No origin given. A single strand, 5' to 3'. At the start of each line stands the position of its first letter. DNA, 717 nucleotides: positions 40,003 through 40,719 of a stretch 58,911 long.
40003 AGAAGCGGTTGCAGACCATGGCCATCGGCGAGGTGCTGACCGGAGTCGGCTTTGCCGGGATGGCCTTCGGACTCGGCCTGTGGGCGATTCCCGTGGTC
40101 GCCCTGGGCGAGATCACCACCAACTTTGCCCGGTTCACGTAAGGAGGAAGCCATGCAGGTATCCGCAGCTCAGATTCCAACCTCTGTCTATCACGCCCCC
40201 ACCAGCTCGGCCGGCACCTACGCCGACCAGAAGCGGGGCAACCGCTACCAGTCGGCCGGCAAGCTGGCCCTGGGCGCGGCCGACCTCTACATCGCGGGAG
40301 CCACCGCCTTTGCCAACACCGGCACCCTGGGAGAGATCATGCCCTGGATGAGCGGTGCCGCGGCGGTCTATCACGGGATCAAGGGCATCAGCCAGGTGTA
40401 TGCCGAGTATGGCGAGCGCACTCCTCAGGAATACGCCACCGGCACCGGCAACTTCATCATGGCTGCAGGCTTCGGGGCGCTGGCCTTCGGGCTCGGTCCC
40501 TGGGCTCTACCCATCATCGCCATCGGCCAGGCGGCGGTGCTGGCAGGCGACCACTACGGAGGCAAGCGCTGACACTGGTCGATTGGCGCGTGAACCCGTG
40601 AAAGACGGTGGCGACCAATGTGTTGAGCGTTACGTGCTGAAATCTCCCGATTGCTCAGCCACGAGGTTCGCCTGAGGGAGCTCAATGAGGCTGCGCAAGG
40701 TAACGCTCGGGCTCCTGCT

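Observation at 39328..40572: Three tandem, translationally coupled glycine-zipper paralogs downstream of the giant repeat protein; the same fold recurs near other motif-bearing genes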

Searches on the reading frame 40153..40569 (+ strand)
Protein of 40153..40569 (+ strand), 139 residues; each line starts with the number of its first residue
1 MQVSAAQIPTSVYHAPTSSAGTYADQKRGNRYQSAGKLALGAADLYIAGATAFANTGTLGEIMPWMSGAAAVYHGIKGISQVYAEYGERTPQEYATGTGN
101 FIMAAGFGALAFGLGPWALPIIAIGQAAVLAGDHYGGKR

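Call 6: search_protein_families(library=pfam, proteins=[window:40153-40569:+], max_evalue=1)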
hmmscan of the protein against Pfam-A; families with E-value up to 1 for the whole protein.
window:40153-40569:+ (139 aa): 0 families

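Call 12: find_encoding_contigs(protein=window:40153-40569:+, flank=10000, max_places=6)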
Protein window:40153-40569:+ (139 aa): 3 contigs read that carry it; 3 places shown.
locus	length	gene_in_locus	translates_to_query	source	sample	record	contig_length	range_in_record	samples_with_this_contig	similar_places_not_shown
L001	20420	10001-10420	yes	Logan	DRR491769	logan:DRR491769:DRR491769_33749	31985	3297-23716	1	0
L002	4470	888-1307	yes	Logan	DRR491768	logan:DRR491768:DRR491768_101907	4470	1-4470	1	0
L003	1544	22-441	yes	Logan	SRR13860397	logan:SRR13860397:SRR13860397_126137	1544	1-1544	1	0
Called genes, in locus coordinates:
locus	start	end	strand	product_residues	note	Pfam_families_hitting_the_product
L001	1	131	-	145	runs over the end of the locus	PF01850:PIN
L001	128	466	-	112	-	-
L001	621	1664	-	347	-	PF13173:AAA_14, PF13635:DUF4143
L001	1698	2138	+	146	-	PF08922:DUF1905 (weak), PF13376:OmdA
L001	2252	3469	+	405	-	-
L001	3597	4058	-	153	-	-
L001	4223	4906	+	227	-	PF00484:Pro_CA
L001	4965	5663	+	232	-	PF20772:TACO1_YebC_N, PF01709:Transcrip_reg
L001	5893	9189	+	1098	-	-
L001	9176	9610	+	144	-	-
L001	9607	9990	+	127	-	-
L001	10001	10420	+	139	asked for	-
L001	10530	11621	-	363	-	PF04945:YHS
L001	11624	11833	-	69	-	-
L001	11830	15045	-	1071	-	PF00873:ACR_tran, PF02355:SecD_SecF_C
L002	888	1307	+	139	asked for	-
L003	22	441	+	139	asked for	-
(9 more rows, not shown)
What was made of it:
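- Checked: Independent gene calls on three metagenome contigs give the same three products (call 12).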

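Call 22: search_protein_families(alignment_id=A2, library=pfam, max_evalue=1)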
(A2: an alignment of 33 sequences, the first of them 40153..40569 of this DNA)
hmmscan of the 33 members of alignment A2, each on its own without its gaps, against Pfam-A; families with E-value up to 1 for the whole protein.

A. member 1, window:40153-40569:+ (139 aa): 0 families

B. families by the number of members that match (of 33 scanned): 9 families
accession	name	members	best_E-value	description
PF00487.30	FA_desaturase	3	0.065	Fatty acid desaturase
PF03595.22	SLAC1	1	0.012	Voltage-dependent anion channel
PF15475.11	UPF0444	1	0.021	Transmembrane protein C12orf23, UPF0444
PF14229.12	DUF4332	1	0.064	Domain of unknown function (DUF4332)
PF01127.27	Sdh_cyt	1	0.065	Succinate dehydrogenase/Fumarate reductase transmembrane subunit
PF20372.3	DUF6667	1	0.09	Family of unknown function (DUF6667)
PF09935.14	DUF2167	1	0.28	Protein of unknown function (DUF2167)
PF11177.13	DUF2964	1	0.43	Protein of unknown function (DUF2964)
PF11808.13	PhoR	1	0.59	Phosphate regulon sensor protein PhoR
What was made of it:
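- On Holins / holin-like proteins (including LrgA/CidA): There is no Pfam hit (calls 6, 22).
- Closest known: Paralogous small membrane-anchor subunits of soluble complexes. Different: The only similarity is a chance-level hit to Pfam Sdh_cyt in one family member (E 0.065, call 22).
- Checked: No Pfam Gly-zipper family is matched (calls 6, 22).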

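Call 27: find_related_loci(query=A3, collection=genome_contigs, flank=6000)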
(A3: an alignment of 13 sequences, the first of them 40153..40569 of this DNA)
Query A3 (139 aa) in genome_contigs; peptide patterns used: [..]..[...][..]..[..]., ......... (x = any residue, [..] = any of these).
73 stretches matched a pattern; 3 encode a relative of the query (tblastn E <= 1e-3); 3 distinct loci.
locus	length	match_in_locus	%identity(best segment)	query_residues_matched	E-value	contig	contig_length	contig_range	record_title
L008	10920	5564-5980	95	1-139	3e-87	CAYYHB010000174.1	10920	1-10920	MAG TPA_asm: uncultured Burkholderiales bacterium isolate SRP329715_co1_347 genome assembly, contig: NODE_9243_length_10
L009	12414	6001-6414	95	1-138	2e-85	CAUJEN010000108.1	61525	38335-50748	MAG: Candidatus Eremiobacteraeota bacterium isolate KLAP168 genome assembly, contig: KLAP168_71923, whole genome shotgun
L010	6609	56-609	68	1-136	2e-57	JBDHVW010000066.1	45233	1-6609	MAG: Vulcanimicrobiota bacterium isolate AS-MICRO-3CA.307 NODE_2961_length_45233_cov_4.953006, whole genome shotgun sequ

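Call 28: predict_structure(alignment_id=A2)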
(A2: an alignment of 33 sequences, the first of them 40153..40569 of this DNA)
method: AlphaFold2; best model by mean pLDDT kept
length: 139 residues; sequences in the alignment: 33
mean_pLDDT: 86.4   pTM: 0.75
mean pLDDT of the five models: 86.4, 86.2, 84.1, 83.7, 82.9
residues with pLDDT >= 90: 86; 70-90: 28; 50-70: 23; < 50: 2
segments of 3 or more residues with pLDDT < 50: none
pLDDT, mean of each block of 10 residues (from residue 1): 58 56 82 89 96 93 97 96 79 94 98 96 96 79
secondary structure, 60 per line:
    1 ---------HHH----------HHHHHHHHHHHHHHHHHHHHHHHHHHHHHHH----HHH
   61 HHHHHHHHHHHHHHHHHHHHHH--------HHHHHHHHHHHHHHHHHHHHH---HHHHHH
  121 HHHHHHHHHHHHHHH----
elements in order: H23-53 H58-82 H91-111 H115-135
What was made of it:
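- AlphaFold2 gives an up-down four-helix bundle with pLDDT 86 and pTM 0.75 (call 28).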

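Call 39: search_protein_representatives(alignment_id=A2)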
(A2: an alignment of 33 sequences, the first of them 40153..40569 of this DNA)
Query: 33 sequences, 133 profile positions. Proteins with E-value up to 0.001 (for the whole library): 43; up to 1e-10: 30; up to 1e-30: 4. The best 43 are listed.
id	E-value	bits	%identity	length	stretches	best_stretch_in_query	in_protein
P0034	5.6e-43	162.3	-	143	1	1-132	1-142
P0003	2.6e-41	156.9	-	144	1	1-132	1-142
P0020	2.3e-37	144.1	-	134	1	5-128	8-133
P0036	1.9e-32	128.2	-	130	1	1-128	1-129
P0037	3.1e-30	121.0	-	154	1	7-131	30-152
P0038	1.1e-29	119.2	-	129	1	1-128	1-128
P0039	1.3e-29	119.0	-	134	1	7-128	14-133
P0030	2.1e-29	118.4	-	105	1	36-132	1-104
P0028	5.7e-29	116.9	-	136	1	9-131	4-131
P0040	2.2e-28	115.0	-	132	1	8-132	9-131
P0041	1.0e-26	109.7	-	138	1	5-128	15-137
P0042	1.8e-25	105.6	-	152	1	8-131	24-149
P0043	2.0e-25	105.4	-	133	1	9-132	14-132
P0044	2.0e-24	102.2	-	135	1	21-131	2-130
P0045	2.5e-24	101.9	-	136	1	1-128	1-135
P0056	8.9e-19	83.9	-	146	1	1-132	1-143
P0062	4.1e-08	49.4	-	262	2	24-127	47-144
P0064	4.0e-06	43.0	-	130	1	7-128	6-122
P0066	1.7e-05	40.9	-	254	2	29-127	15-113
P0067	1.1e-04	38.4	-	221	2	24-128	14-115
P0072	5.9e-04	36.0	-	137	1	11-124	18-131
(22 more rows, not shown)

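Call 41: find_encoding_contigs(protein=P0066, flank=8000, max_places=2)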
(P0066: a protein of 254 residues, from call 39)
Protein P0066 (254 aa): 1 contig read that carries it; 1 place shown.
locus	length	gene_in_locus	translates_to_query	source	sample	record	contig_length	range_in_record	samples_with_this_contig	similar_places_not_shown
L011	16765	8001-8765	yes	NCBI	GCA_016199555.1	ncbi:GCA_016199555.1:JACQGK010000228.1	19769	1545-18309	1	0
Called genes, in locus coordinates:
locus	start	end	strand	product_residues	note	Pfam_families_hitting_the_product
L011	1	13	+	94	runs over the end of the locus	-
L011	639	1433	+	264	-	PF23771:DUF7168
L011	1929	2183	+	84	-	PF02381:MraZ (faint), PF04014:MazE_antitoxin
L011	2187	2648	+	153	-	PF01850:PIN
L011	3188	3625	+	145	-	-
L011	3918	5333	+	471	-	-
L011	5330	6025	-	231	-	PF20772:TACO1_YebC_N, PF01709:Transcrip_reg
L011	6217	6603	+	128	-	-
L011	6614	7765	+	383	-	-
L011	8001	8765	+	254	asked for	-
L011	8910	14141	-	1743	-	-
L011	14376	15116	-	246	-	PF00535:Glycos_transf_2, PF13641:Glyco_tranf_2_3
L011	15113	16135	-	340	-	PF01075:Glyco_transf_9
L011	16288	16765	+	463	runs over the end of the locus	-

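Call 44: find_encoding_contigs(protein=P0056, flank=8000, max_places=2)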
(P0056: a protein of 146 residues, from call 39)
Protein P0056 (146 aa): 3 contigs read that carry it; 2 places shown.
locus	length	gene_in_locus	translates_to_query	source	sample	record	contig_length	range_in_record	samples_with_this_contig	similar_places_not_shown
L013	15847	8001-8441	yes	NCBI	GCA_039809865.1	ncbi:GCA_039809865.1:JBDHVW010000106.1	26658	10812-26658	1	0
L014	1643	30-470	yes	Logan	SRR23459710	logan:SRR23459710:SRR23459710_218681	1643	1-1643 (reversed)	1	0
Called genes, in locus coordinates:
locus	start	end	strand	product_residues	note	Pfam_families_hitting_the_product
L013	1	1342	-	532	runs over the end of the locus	PF00485:PRK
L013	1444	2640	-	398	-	PF03007:WS_DGAT_cat, PF06974:WS_DGAT_C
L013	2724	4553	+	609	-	PF05226:CHASE2, PF00211:Guanylate_cyc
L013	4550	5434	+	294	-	-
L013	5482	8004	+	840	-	-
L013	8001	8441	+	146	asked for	-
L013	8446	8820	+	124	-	-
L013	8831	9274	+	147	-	-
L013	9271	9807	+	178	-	PF00149:Metallophos (weak), PF12850:Metallophos_2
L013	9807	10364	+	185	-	-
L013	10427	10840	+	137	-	PF07963:N_methyl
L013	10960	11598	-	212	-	PF14235:DUF4337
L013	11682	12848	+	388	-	-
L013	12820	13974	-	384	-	PF13482:RNase_H_2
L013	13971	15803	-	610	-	-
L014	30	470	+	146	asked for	-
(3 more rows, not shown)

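Call 45: find_encoding_contigs(protein=P0072, flank=8000, max_places=2)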
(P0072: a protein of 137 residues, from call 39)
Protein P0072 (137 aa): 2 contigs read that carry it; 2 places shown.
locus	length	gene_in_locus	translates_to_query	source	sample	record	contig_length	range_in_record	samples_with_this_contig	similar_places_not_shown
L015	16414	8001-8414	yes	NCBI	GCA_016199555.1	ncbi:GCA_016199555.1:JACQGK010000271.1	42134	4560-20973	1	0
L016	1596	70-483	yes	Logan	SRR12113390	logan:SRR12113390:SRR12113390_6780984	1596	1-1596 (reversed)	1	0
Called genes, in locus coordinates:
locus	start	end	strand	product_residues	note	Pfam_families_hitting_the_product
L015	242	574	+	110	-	-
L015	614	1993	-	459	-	PF00668:Condensation (weak), PF03007:WS_DGAT_cat, PF06974:WS_DGAT_C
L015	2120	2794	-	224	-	-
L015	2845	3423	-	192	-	PF07963:N_methyl (weak)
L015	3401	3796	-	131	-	PF07963:N_methyl (weak)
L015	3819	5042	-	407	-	PF28597:T2SSF_N, PF00482:T2SSF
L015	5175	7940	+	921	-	PF00990:GGDEF, PF00563:EAL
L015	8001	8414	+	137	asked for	-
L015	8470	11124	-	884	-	-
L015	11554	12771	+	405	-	PF13240:Zn_Ribbon_1 (faint), PF12773:DZR (weak)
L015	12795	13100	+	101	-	PF13453:Zn_ribbon_TFIIB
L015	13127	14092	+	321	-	PF00226:DnaJ, PF01556:DnaJ_C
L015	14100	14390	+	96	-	PF13411:MerR_1, PF13591:MerR_2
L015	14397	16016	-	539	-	PF00069:Pkinase, PF01636:APH (faint), PF07714:PK_Tyr_Ser-Thr, PF03109:ABC1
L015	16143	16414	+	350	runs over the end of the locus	PF00069:Pkinase, PF01636:APH (faint), PF07714:PK_Tyr_Ser-Thr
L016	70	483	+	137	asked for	-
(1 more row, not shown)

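Call 47: search_protein_families(library=ncbifam, proteins=[window:40153-40569:+], max_evalue=1)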
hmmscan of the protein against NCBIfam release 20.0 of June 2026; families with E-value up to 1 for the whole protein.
window:40153-40569:+ (139 aa): 1 family
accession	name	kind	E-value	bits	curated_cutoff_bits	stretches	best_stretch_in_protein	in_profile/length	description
TIGR02203.1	MsbA_lipidA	equivalog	0.18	10.2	602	1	37-84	250-296/572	lipid A export permease/ATP-binding protein MsbA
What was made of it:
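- On SMR (small multidrug resistance) family: There are no Pfam or NCBIfam hits (calls 6, 22, 47).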

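Call 63: search_solved_structures(query=A2, max_evalue=10)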
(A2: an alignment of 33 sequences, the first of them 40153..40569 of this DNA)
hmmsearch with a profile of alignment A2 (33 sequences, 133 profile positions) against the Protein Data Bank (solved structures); distinct sequences matched with E-value up to 10: 0.
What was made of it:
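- On SMR (small multidrug resistance) family: The family profile against all PDB sequences at E up to 10 gave 0 hits (call 63).
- Closest known: Paired small multidrug resistance. Different: There is no sequence or profile match (calls 6, 22, 47, 63).
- There is no sequence or profile match to SMR, MotB/ExbD/TolR or any transporter family (calls 6, 22, 47, 63).
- Tried and rejected: The family profile against PDB sequences at E up to 10 gave zero hits (call 63).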

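Call 65: find_homologous_proteins(query=A5, max_evalue=0.1)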
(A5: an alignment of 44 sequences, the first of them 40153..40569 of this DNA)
Query A5 (44 sequences) (139 aa, profile of the alignment): 13 proteins with E <= 0.1 among 8000 candidates.
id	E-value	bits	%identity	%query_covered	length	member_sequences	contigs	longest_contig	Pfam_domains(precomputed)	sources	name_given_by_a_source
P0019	5.2e-39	151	68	98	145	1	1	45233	-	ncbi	-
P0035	4.3e-38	148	50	87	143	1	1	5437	-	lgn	-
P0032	9.2e-38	147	50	88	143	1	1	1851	-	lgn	-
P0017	3.5e-37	145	69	98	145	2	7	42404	-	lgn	-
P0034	4.9e-37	145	50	87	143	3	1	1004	-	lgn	-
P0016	6.9e-37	144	67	100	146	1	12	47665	-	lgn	-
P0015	9.5e-37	144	71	100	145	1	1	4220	-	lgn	-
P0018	9.8e-37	144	69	98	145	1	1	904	-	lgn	-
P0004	2.1e-35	140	99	100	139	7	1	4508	-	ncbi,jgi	jgi:hypothetical protein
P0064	7.9e-20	89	26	82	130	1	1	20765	-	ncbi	-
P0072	3.1e-19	87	32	43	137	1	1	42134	-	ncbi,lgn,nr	ncbi:MAG: hypothetical protein HY319_18775 [Armatimonadetes bacterium]|nr:hypothetical protein [Arma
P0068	5.4e-17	80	42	9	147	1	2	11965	-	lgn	-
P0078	7.7e-9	54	33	44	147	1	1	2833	-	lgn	-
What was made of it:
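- Tried and rejected: A second search with the broadened profile A5 added only one new member and no link to a named family (call 65).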

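Call 74: search_protein_families(library=phrogs, proteins=[window:40153-40569:+], max_evalue=0.1)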
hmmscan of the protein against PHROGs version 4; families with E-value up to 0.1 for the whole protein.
window:40153-40569:+ (139 aa): 2 families
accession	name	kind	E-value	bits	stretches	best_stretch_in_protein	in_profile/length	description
phrog_30989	-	unknown function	0.0053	17.6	1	47-122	63-134/162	-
phrog_21366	-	unknown function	0.076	14.3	0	13-56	18-56/66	-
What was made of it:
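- Closest known: Holin-like exporters of signal-less large proteins. Different: There is no homology to any holin family (calls 6, 22, 74).
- There is no significant similarity to any PHROG or Pfam family, holin and LrgA families included (calls 6, 22, 74).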

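Call 75: search_protein_families(library=padloc, proteins=[window:40153-40569:+], max_evalue=0.1)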
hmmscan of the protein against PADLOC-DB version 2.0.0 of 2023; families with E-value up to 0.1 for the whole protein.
window:40153-40569:+ (139 aa): 0 families
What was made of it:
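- Tried and rejected: Pfam, NCBIfam, PHROGs and PADLOC scans of P1-P3, the giant and the other tail-motif proteins returned nothing significant (calls 6, 22, 47, 74, 75).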

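Call 90: fold_search(model_id=the predicted structure, library=pdb)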
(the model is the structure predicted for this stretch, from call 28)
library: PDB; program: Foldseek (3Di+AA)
matches with E <= 10: 277; with E <= 0.001: 0
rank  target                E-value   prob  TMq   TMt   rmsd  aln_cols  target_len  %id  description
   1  8e9h_J                4.4e-01  0.85  0.33  0.22   4.3        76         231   18  Mycobacterial respiratory complex I, fully-inserted quinone (released 2022-10-12)
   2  8e9g_J                5.1e-01  0.82  0.33  0.22   4.3        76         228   18  Mycobacterial respiratory complex I with both quinone positions modelled (released 2022-10-12)
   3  8e9i_J                5.1e-01  0.82  0.33  0.22   4.2        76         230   16  Mycobacterial respiratory complex I, semi-inserted quinone (released 2022-10-12)
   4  7zmb_6                6.7e-01  0.66  0.33  0.26   4.4        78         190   20  CryoEM structure of mitochondrial complex I from Chaetomium thermophilum (state 2) (released 2022-11-30)
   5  7zmg_6                9.7e-01  0.44  0.33  0.26   5.1        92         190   17  CryoEM structure of mitochondrial complex I from Chaetomium thermophilum (state 1) (released 2022-11-30)
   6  7vw1_B                1.0e+00  0.63  0.34  0.47   4.1        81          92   14  Structure of a dimeric periplasmic protein bound with cuprous ions (released 2022-01-26)
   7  7o6y_6                1.1e+00  0.60  0.33  0.34   4.5        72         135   19  Cryo-EM structure of respiratory complex I under turnover (released 2021-11-10)
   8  6hum_E                1.1e+00  0.54  0.32  0.41   4.7        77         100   10  Structure of the photosynthetic complex I from Thermosynechococcus elongatus (released 2019-01-09)
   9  4he8_E                1.3e+00  0.41  0.31  0.41   4.4        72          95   24  Crystal structure of the membrane domain of respiratory complex I from Thermus thermophilus (released 2013-02-13)
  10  7wff_G                1.3e+00  0.35  0.31  0.27   5.8        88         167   11  Subcomplexes B,M and L in the Cylic electron transfer supercomplex NDH-PSI from Arabidopsis (released 2022-03-16)
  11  6rfs_6                1.3e+00  0.35  0.31  0.31   5.0        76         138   21  Cryo-EM structure of a respiratory complex I mutant lacking NDUFS4 (released 2019-12-11)
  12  9umg_B                1.4e+00  0.72  0.37  0.52   5.1        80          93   12  Cryo-EM structure of VTC complex(Vtc5/Vtc4/Vtc3/Vtc1) (released 2026-01-21)
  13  8eks_A                1.4e+00  0.54  0.48  0.14   5.8       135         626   16  rat TRPV2 in nanodiscs in the presence of weak acid at pH 5 (released 2023-09-27)
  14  8qby_K                1.5e+00  0.69  0.36  0.46   4.0        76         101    9  Respiratory complex I from Paracoccus denitrificans in MSP2N2 nanodiscs (released 2024-09-11)
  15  7o71_6                1.5e+00  0.54  0.32  0.25   4.4        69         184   22  Cryo-EM structure of a respiratory complex I (released 2021-11-10)
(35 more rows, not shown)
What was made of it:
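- The nearest Foldseek matches are non-significant (E above 0.4) and are mostly small integral-membrane subunits (call 90).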

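Call 92: find_encoding_contigs(protein=P0064, flank=8000, max_places=1)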
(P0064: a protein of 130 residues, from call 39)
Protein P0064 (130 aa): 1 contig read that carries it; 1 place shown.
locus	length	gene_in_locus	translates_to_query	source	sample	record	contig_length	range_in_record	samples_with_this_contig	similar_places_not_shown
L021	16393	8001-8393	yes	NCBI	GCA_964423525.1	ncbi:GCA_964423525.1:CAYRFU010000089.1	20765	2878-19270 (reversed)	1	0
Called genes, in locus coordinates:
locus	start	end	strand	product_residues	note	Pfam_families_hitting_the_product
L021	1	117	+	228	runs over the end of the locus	PF01435:Peptidase_M48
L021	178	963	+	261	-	-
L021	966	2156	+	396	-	PF00082:Peptidase_S8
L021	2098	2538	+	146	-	PF01243:PNPOx_N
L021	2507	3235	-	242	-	PF00756:Esterase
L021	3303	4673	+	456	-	PF03448:MgtE_N, PF00571:CBS, PF01769:MgtE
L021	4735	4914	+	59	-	-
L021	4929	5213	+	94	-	-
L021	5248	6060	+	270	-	PF01209:Ubie_methyltran, PF13489:Methyltransf_23, PF01135:PCMT, PF05175:MTS (weak), PF13847:Methyltransf_31, PF08241:Methyltransf_11, PF08242:Methyltransf_12, PF13649:Methyltransf_25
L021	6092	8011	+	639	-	-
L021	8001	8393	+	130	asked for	-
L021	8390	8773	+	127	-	-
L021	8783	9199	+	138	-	-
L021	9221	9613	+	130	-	-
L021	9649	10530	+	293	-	-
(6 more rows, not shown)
